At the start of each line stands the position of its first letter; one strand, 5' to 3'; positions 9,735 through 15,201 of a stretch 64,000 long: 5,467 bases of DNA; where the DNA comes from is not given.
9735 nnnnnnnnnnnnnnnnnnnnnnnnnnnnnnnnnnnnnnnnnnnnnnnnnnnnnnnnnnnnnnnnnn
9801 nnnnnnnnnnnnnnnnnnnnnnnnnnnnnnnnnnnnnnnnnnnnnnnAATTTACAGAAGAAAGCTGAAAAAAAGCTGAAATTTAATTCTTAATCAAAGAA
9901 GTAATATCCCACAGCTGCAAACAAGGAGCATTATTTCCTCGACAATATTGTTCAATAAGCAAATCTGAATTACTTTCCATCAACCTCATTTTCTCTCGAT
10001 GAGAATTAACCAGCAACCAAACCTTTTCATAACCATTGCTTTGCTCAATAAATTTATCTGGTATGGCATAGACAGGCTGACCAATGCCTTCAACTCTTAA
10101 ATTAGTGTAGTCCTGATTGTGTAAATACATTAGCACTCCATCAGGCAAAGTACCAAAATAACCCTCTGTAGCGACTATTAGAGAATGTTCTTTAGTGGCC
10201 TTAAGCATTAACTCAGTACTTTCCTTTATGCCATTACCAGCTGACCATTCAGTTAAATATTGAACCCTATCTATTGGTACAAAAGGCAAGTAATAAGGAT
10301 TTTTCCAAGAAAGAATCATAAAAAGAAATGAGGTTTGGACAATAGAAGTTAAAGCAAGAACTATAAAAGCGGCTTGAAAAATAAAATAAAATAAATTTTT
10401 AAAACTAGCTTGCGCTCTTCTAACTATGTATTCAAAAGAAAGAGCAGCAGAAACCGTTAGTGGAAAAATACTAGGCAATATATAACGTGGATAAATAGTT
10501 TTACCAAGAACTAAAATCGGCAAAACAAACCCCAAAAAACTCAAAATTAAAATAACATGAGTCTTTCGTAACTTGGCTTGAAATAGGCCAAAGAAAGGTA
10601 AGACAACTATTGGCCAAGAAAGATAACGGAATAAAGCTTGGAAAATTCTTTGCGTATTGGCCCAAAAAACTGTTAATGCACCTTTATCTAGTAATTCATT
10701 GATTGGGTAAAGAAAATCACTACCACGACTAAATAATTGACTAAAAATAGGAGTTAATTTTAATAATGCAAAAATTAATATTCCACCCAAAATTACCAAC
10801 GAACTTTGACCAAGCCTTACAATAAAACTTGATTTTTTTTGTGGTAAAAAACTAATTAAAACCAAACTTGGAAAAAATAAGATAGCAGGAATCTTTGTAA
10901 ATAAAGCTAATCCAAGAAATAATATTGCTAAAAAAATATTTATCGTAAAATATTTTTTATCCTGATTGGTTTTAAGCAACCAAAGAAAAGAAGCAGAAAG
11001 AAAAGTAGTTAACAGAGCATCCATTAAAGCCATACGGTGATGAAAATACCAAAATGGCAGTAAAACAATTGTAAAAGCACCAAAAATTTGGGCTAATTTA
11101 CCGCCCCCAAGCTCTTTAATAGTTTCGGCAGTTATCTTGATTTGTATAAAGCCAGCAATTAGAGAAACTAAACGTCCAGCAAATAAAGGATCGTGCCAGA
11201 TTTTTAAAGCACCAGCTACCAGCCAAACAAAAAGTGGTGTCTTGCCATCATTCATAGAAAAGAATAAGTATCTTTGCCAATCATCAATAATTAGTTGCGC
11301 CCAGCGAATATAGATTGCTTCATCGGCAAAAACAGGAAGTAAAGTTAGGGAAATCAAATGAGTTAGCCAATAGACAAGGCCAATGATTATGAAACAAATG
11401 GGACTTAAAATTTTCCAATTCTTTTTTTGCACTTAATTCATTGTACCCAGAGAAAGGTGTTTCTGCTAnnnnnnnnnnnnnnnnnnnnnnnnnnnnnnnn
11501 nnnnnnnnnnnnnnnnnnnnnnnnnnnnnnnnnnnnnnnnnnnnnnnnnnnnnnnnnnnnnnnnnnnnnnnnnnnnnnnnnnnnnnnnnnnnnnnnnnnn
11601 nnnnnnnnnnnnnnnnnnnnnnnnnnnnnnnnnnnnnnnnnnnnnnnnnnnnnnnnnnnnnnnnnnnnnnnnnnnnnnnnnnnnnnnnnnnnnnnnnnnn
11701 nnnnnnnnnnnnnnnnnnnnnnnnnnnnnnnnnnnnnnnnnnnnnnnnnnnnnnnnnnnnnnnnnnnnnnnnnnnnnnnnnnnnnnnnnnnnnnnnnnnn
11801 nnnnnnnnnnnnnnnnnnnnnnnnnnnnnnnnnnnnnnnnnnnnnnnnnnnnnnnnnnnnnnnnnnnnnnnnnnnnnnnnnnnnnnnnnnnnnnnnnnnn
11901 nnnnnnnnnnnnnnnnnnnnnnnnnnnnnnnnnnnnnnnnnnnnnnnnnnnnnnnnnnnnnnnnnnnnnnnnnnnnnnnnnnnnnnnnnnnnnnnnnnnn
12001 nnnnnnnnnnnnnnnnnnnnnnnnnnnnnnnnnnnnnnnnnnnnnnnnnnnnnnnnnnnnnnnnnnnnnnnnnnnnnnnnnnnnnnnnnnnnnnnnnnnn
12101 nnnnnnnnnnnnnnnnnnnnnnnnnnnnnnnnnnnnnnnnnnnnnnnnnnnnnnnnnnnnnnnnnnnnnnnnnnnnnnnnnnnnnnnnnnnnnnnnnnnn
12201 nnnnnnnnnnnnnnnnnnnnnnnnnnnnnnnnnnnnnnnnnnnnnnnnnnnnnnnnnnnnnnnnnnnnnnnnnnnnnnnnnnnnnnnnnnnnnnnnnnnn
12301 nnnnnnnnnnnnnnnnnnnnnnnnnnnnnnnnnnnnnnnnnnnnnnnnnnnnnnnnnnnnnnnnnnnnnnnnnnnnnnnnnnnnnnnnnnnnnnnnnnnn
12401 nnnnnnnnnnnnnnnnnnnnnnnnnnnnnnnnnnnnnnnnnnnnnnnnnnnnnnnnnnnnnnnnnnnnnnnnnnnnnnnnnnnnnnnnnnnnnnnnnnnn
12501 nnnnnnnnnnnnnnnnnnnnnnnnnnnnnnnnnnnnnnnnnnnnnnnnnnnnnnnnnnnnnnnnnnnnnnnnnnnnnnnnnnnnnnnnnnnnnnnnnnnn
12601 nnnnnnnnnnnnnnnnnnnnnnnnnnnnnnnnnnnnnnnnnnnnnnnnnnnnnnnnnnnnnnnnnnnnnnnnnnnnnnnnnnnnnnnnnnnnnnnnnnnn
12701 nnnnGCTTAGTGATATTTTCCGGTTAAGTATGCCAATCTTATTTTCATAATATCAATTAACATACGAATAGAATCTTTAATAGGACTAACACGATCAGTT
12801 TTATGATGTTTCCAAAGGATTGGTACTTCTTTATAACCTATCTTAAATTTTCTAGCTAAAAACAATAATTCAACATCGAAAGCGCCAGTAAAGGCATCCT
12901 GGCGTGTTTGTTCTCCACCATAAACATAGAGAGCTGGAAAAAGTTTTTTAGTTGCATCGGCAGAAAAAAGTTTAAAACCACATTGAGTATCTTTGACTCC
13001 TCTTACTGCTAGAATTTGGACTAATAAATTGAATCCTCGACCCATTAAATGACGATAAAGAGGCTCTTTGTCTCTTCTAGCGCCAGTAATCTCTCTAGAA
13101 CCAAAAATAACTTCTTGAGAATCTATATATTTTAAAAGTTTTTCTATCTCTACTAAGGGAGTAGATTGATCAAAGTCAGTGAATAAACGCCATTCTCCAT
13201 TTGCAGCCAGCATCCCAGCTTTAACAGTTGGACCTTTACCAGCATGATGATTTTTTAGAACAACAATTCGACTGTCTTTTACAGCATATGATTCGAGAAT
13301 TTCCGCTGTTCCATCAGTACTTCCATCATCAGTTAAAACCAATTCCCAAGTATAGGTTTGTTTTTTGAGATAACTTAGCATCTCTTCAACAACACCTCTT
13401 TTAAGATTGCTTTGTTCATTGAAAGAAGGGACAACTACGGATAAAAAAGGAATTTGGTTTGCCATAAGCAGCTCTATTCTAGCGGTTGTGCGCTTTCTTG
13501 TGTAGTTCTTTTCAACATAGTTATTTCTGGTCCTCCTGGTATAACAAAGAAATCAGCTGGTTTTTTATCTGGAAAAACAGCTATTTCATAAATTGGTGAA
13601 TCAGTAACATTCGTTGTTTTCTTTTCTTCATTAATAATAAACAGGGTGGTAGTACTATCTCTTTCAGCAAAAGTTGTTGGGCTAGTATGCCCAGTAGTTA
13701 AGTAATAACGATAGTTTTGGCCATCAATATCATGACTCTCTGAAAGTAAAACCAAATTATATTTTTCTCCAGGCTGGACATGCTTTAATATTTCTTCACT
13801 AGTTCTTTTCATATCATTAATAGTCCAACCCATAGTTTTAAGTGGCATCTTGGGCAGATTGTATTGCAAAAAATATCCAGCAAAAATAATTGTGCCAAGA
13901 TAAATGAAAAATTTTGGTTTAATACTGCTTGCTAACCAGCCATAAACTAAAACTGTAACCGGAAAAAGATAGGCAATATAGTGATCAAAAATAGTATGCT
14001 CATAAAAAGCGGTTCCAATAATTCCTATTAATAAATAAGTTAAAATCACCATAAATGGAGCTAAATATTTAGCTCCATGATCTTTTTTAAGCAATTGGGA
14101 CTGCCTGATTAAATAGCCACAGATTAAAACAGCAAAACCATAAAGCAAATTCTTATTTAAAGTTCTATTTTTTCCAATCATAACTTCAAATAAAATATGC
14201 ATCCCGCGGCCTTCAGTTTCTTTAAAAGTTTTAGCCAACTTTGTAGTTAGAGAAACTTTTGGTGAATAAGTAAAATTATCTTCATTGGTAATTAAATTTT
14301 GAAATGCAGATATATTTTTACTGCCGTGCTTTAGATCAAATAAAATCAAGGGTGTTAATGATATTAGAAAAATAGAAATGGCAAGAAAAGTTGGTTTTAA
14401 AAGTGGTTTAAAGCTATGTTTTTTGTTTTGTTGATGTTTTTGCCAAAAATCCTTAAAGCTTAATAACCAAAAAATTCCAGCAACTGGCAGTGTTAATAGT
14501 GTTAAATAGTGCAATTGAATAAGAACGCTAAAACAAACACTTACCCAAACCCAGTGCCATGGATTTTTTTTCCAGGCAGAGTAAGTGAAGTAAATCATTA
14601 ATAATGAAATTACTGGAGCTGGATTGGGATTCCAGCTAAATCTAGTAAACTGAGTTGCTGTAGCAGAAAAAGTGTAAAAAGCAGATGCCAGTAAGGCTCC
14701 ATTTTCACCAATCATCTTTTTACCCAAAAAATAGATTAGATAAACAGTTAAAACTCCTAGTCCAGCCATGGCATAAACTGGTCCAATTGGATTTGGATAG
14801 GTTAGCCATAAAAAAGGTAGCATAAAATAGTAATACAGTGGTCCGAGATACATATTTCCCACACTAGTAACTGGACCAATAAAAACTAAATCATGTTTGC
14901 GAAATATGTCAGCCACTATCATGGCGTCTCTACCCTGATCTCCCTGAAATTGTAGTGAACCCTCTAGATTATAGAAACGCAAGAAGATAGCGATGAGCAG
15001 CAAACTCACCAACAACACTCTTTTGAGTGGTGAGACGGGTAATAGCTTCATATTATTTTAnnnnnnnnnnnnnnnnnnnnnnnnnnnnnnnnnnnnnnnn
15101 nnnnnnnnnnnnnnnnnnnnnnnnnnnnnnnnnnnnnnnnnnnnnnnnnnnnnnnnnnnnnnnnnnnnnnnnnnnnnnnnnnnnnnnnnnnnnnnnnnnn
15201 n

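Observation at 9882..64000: About 54 kb glycosylation supercluster built on lipid-linked monosaccharide donors and massively expanded GT-C transferases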

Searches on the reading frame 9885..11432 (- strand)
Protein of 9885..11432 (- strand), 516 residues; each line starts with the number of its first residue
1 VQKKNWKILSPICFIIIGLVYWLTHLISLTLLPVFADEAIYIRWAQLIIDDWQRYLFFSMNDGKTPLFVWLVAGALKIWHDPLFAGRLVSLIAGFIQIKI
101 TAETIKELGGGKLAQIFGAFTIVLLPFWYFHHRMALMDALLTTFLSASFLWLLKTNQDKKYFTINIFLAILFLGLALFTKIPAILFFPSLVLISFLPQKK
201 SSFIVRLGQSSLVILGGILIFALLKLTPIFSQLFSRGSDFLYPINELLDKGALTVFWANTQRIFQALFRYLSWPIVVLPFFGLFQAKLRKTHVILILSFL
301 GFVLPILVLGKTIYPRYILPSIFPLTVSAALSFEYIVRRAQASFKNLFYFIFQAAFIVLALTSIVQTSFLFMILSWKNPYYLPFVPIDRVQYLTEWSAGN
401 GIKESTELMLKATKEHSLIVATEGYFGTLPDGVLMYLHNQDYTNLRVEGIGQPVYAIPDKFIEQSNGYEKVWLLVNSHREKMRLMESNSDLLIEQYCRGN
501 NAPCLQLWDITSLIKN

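Call 3: search_protein_families(library=pfam, proteins=[window:9885-11432:-], max_evalue=0.01)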
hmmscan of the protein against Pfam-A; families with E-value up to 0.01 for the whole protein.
window:9885-11432:- (516 aa): 1 family
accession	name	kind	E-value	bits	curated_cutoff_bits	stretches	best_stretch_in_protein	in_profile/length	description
PF13231.12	PMT_2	-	5.6e-09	36.8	26.1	1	64-221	2-154/160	Dolichyl-phosphate-mannose-protein mannosyltransferase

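Call 16: search_protein_families(library=ncbifam, proteins=[window:9885-11432:-], max_evalue=0.01)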
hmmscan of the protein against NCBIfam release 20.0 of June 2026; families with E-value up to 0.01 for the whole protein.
window:9885-11432:- (516 aa): 0 families

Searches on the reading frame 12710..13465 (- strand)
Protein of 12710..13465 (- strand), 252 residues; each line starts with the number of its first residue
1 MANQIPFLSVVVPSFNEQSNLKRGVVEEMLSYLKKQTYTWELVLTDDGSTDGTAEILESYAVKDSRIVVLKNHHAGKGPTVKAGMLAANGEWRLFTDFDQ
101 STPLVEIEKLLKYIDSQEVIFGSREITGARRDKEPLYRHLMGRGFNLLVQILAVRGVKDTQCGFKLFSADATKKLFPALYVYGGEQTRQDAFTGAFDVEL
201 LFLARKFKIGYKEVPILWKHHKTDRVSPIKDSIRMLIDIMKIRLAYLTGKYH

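Call 3: search_protein_families(library=pfam, proteins=[window:12710-13465:-], max_evalue=0.01)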
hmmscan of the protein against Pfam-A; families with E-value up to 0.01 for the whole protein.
window:12710-13465:- (252 aa): 4 families
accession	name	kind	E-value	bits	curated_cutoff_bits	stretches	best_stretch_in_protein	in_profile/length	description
PF00535.33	Glycos_transf_2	-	7e-23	81.8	23.3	1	9-176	1-168/168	Glycosyl transferase family 2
PF10111.15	Glyco_tranf_2_2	-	0.00031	20.8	27.3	1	9-118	1-110/276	Glycosyltransferase like family 2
PF13641.12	Glyco_tranf_2_3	-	0.00049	20.6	27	1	8-87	3-79/230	Glycosyltransferase like family 2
PF13704.12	Glyco_tranf_2_4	-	0.0019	19.1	27.5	1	26-99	7-81/98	Glycosyl transferase family 2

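Call 17: search_protein_families(library=ncbifam, proteins=[window:12710-13465:-], max_evalue=0.01)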
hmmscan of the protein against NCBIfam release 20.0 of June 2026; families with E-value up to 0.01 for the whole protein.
window:12710-13465:- (252 aa): 23 families
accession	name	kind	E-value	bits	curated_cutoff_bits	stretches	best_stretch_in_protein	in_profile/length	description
NF047683.1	TeichurnBiosyTuaG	equivalog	3.4e-14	53.1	400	1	1-122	1-119/252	teichuronic acid biosynthesis protein TuaG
NF007986.1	PRK10714.1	equivalog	4.8e-14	52.1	529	1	3-166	3-163/316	undecaprenyl-phosphate 4-deoxy-4-formamido-L-arabinose transferase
NF007482.0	PRK10073.1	equivalog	1.2e-13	50.8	423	1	1-103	1-99/334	glycosyltransferase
NF047588.1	GlcsyltransPgfSStrep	equivalog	1.3e-13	50.9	500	1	8-175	3-167/308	glycosyltransferase PgfS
TIGR03937.1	PgaC_IcaA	equivalog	4.9e-13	48.8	422.3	1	3-98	42-134/407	poly-beta-1,6-N-acetyl-D-glucosamine synthase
NF041875.1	EPS_EpsD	equivalog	3.2e-12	46.5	370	1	8-156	1-147/325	exopolysaccharide biosynthesis glycosyltransferase EpsD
TIGR04283.1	glyco_like_mftF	equivalog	3.3e-11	43.2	182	1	8-122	1-105/221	TIGR04283 family arsenosugar biosynthesis glycosyltransferase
NF050050.1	ProtGlycPglI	equivalog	3.3e-10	39.8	500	1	6-115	2-109/306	GalNAc(5)-diNAcBac-PP-undecaprenol beta-1,3-glucosyltransferase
NF041391.1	DPhHxTase_Halo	equivalog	2.9e-09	36.2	375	1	25-172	9-150/213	dolichyl-phosphate hexose transferase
NF053739.1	GlytfEpsEBac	equivalog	6e-09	35.3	450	1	22-118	13-111/265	glycosyltransferase EpsE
NF010496.0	PRK13915.1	equivalog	5.9e-08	32.2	262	1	8-101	33-128/307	glucosyl-3-phosphoglycerate synthase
NF038302.1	EPS_HpsE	equivalog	6.4e-08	31.9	300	1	8-101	3-98/307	hormogonium polysaccharide biosynthesis glycosyltransferase HpsE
TIGR03469.1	HpnB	hypoth_equivalog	2.2e-06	27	379.25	1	4-123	42-169/386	hopene-associated glycosyltransferase HpnB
NF045692.1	OglycostaseCruG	equivalog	2.4e-06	26.7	600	1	4-73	39-104/386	2'-O-glycosyltransferase CruG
TIGR04182.1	glyco_TIGR04182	equivalog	4.5e-06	26.3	325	1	9-241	3-216/293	S-layer glycoprotein N-glycosyltransferase AglJ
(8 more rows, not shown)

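Call 20: search_solved_structures(query=window:12710-13465:-, max_evalue=0.001)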
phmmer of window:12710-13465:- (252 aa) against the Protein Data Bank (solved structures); distinct sequences matched with E-value up to 0.001: 16.
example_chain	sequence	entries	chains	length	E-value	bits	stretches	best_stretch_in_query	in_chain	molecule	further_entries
9bhc_C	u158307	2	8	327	3.5e-12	49.4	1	5-167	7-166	Undecaprenyl-phosphate 4-deoxy-4-formamido-L-arabinose transferase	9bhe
8vxh_A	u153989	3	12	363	4.5e-12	49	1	5-167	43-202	Undecaprenyl-phosphate 4-deoxy-4-formamido-L-arabinose transferase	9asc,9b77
5mlz_A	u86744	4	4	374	7e-12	48.4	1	8-167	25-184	Dolichol monophosphate mannose synthase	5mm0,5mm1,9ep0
5hea_A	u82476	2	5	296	5.3e-11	45.5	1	7-111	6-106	Putative glycosyltransferase (GalT1)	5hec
9hwj_A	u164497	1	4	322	3.9e-09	39.4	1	6-167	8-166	Undecaprenyl-phosphate 4-deoxy-4-formamido-L-arabinose transferase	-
3bcv_A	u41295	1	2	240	5.9e-07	32.2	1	4-100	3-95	Putative glycosyltransferase protein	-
2z86_A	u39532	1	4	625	8e-07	31.8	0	4-83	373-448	Chondroitin synthase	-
2z87_A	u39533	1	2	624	8.1e-07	31.8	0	4-83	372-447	Chondroitin synthase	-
5eke_A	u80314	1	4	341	1.3e-06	31.1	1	6-125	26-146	Uncharacterized glycosyltransferase sll0501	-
5ekp_C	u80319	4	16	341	1.3e-06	31.1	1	6-125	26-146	Uncharacterized glycosyltransferase sll0501 | Glycosyltransferase sll0501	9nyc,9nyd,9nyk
9nye_A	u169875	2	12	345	1.4e-06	31.1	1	6-125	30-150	Glycosyltransferase sll0501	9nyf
5tze_C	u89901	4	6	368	3.2e-06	29.8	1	8-115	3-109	Glycosyl transferase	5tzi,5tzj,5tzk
5tz8_A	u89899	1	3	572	6.1e-06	28.9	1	8-115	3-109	Glycosyl transferase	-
8bz8_A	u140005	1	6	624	0.00012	24.6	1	8-108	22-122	Glycosyltransferase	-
8bz4_A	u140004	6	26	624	0.00013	24.6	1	8-108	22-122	Glycosyltransferase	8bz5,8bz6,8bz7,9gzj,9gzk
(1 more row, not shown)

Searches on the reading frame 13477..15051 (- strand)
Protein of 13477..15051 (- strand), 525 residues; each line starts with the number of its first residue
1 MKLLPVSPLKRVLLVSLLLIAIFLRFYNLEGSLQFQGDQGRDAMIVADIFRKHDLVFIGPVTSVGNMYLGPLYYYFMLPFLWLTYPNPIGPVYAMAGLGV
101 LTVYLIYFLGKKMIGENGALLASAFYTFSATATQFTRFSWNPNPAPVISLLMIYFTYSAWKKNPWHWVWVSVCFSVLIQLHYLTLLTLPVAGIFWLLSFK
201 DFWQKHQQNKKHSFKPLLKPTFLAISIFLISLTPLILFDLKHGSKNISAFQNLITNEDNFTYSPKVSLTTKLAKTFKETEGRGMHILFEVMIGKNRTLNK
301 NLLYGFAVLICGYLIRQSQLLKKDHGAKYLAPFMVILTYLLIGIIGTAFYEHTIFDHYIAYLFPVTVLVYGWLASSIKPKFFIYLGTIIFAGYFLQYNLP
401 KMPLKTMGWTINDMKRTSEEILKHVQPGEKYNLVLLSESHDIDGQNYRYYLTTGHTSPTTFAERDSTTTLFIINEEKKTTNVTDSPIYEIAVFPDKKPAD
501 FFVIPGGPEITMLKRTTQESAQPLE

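Call 3: search_protein_families(library=pfam, proteins=[window:13477-15051:-], max_evalue=0.01)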
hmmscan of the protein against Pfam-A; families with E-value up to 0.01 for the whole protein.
window:13477-15051:- (525 aa): 1 family
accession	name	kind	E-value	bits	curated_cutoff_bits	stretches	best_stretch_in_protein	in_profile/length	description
PF13231.12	PMT_2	-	1.2e-08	35.8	26.1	1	95-208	28-140/160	Dolichyl-phosphate-mannose-protein mannosyltransferase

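Call 16: search_protein_families(library=ncbifam, proteins=[window:13477-15051:-], max_evalue=0.01)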
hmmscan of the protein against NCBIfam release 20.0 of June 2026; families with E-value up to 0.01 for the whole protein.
window:13477-15051:- (525 aa): 0 families
